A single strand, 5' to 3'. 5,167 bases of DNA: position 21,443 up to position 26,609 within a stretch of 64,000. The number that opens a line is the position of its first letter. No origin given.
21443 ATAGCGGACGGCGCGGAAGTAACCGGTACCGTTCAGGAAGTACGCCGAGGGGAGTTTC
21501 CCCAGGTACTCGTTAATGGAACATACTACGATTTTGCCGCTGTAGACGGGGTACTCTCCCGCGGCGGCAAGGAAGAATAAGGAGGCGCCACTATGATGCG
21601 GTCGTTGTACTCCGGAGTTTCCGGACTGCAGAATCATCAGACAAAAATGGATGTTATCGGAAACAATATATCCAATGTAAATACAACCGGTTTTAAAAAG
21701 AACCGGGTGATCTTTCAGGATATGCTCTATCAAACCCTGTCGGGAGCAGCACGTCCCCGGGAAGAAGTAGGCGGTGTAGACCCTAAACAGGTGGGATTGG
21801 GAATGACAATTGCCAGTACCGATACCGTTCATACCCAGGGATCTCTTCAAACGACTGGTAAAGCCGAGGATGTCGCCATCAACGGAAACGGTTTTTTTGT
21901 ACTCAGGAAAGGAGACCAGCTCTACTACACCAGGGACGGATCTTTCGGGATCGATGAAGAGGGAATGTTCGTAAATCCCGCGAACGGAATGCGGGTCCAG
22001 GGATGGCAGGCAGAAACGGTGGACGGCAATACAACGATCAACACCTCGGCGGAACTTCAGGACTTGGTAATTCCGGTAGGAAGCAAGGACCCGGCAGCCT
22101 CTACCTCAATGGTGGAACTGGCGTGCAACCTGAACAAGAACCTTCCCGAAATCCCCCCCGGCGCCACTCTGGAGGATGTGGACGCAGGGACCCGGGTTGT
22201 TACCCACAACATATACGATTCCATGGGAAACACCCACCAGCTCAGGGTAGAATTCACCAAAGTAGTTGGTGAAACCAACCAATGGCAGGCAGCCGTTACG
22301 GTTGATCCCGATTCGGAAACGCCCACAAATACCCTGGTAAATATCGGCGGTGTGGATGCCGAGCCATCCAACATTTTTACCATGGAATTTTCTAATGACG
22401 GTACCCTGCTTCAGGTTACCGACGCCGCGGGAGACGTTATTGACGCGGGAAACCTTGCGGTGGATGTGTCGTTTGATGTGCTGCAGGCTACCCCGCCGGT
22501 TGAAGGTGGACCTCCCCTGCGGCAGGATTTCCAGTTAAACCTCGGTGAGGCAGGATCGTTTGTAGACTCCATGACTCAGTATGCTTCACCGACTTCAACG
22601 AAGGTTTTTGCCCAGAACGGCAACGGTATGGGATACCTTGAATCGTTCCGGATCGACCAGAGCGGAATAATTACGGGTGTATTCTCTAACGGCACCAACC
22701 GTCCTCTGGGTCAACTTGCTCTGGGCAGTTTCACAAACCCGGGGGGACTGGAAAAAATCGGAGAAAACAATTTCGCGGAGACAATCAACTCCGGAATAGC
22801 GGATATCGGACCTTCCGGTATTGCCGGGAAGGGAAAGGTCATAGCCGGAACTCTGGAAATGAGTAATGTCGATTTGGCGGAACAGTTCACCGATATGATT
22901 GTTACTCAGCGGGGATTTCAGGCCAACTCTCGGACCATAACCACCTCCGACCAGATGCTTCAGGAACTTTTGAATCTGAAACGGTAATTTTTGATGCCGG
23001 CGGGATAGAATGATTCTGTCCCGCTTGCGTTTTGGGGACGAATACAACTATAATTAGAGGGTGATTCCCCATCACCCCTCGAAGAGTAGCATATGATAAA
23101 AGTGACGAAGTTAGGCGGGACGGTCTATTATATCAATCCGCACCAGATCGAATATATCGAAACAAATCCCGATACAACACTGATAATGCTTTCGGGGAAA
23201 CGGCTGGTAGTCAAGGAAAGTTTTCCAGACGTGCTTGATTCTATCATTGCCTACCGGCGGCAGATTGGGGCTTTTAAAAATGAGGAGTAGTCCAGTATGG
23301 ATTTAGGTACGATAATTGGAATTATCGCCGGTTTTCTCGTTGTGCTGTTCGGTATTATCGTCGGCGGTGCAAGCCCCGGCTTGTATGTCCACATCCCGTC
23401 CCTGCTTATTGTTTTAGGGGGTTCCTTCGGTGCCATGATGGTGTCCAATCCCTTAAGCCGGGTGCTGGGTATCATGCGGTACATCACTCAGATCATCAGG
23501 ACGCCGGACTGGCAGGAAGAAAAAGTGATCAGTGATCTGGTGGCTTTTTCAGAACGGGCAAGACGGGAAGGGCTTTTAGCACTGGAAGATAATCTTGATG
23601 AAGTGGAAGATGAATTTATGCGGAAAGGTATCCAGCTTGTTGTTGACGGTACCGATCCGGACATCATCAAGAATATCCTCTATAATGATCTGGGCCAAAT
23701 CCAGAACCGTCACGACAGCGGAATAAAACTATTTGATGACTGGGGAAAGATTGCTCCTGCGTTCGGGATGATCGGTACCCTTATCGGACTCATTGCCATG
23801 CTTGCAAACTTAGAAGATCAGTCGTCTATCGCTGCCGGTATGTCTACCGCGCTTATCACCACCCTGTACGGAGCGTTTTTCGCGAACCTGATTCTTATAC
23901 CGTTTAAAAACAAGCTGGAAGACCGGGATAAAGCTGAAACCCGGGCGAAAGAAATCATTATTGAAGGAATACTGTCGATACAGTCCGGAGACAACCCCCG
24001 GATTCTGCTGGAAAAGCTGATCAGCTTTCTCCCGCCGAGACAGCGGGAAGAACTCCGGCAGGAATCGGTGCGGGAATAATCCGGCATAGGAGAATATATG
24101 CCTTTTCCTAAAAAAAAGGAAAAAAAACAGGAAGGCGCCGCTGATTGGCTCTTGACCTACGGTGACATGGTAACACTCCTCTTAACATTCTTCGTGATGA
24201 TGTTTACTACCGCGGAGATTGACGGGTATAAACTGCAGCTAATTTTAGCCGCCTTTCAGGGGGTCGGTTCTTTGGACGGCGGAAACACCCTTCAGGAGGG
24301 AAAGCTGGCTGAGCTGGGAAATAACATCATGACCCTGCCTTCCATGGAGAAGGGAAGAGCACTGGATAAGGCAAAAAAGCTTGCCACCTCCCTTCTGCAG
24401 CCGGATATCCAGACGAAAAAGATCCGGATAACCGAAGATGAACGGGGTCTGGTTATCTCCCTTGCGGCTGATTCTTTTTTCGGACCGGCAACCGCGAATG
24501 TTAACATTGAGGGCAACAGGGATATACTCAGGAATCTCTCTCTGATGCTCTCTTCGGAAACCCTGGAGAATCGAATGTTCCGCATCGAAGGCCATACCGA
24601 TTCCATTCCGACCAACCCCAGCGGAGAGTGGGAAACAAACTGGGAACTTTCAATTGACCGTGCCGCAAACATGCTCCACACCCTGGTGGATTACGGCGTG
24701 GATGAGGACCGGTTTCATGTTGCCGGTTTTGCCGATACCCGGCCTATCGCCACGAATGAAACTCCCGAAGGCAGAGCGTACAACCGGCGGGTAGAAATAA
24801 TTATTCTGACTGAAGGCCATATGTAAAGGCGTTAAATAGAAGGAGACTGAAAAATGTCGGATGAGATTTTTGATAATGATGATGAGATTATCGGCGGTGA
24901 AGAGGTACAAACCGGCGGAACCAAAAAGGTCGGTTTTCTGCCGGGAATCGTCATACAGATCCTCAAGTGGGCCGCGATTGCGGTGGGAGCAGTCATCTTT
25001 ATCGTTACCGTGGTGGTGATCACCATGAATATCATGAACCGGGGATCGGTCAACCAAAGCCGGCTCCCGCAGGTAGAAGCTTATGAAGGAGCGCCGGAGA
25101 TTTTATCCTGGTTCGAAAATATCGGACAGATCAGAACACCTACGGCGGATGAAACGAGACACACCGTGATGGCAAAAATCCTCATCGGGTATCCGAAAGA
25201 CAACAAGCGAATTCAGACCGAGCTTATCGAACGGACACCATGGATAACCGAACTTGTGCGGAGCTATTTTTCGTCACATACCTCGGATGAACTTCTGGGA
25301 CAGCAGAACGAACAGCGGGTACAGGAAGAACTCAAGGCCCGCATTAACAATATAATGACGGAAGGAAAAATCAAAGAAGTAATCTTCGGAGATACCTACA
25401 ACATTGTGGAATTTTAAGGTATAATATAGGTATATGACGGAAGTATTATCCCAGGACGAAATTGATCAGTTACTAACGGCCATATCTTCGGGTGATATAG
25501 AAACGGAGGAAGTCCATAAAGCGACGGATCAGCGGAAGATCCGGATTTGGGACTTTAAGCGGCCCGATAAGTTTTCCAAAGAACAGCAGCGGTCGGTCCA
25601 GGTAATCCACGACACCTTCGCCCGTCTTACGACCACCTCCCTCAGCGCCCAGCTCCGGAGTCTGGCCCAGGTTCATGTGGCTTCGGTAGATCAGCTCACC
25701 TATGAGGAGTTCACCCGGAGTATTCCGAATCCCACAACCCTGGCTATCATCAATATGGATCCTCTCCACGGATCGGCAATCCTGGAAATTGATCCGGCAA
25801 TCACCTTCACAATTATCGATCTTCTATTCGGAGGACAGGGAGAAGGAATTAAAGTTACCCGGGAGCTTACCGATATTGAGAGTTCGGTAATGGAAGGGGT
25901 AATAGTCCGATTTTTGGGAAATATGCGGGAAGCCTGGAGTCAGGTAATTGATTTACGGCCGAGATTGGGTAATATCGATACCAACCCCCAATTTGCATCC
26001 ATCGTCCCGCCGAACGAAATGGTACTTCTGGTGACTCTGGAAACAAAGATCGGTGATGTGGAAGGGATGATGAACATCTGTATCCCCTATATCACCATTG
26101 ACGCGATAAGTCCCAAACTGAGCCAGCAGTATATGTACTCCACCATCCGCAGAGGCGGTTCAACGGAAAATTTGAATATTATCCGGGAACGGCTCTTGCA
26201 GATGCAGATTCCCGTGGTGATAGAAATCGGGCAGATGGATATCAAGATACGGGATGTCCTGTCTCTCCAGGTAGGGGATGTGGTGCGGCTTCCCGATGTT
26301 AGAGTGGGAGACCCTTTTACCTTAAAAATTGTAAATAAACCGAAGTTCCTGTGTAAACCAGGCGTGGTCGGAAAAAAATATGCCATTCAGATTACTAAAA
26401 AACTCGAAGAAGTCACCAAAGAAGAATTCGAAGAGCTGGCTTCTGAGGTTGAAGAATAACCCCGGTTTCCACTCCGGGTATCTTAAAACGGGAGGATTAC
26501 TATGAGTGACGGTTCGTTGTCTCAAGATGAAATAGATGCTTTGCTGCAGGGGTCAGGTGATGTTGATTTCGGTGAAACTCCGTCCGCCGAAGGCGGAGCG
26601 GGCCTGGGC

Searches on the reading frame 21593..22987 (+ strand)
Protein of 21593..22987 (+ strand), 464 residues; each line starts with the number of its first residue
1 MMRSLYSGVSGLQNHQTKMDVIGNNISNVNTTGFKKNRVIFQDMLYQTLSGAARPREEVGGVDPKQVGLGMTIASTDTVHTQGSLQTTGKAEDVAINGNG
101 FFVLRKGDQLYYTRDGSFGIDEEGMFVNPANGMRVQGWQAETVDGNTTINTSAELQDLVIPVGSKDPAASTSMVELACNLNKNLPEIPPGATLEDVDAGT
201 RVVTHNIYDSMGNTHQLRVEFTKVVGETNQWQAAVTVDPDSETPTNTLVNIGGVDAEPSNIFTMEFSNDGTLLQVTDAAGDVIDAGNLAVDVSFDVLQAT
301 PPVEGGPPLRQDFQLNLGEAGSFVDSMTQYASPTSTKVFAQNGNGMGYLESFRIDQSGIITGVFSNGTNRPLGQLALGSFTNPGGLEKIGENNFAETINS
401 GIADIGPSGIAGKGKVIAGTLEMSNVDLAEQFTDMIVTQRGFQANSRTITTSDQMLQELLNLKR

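Call 97: search_protein_families(library=pfam, proteins=[window:21593-22987:+], max_evalue=0.00001)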
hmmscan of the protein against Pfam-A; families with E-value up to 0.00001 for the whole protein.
window:21593-22987:+ (464 aa): 4 families
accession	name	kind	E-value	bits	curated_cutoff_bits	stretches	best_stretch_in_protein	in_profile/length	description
PF07559.19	FlgE_D2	-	1.2e-23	84.6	22.7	1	179-343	1-141/142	Flagellar basal body protein FlaE D2 domain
PF06429.18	Flg_bbr_C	-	5.9e-18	64.6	23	1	418-462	2-46/46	Flagellar basal body rod FlgEFG protein C-terminal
PF22692.1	LlgE_F_G_D1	-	3.2e-12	46.8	27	1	95-157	1-53/64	Flagellar hook protein FlgE/F/G D1 domain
PF00460.25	Flg_bb_rod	-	5.2e-12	45.9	20.7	1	5-35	1-31/31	Flagella basal body rod protein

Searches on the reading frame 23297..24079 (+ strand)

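Call 97: search_protein_families(library=pfam, proteins=[window:23297-24079:+], max_evalue=0.00001)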
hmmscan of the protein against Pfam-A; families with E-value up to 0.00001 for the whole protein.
window:23297-24079:+ (260 aa): 2 families
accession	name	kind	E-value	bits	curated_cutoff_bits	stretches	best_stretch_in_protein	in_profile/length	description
PF01618.21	MotA_ExbB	-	3.7e-32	111.2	22.9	1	101-217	3-124/127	MotA/TolQ/ExbB proton channel family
PF20560.3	MotA_N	-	2.9e-08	34.2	27.3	1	6-85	1-81/91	Motility protein A N-terminal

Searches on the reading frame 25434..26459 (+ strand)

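Call 97: search_protein_families(library=pfam, proteins=[window:25434-26459:+], max_evalue=0.00001)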
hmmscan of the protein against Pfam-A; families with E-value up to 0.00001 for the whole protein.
window:25434-26459:+ (341 aa): 2 families
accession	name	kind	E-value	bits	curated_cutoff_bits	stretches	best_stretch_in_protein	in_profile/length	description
PF02154.20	FliM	-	1.2e-77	260.6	27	1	39-229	1-192/192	Flagellar motor switch protein FliM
PF01052.25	FliMN_C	-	2.5e-21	75.8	23.8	1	252-324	1-72/73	Type III flagellar switch regulator (C-ring) FliN C-term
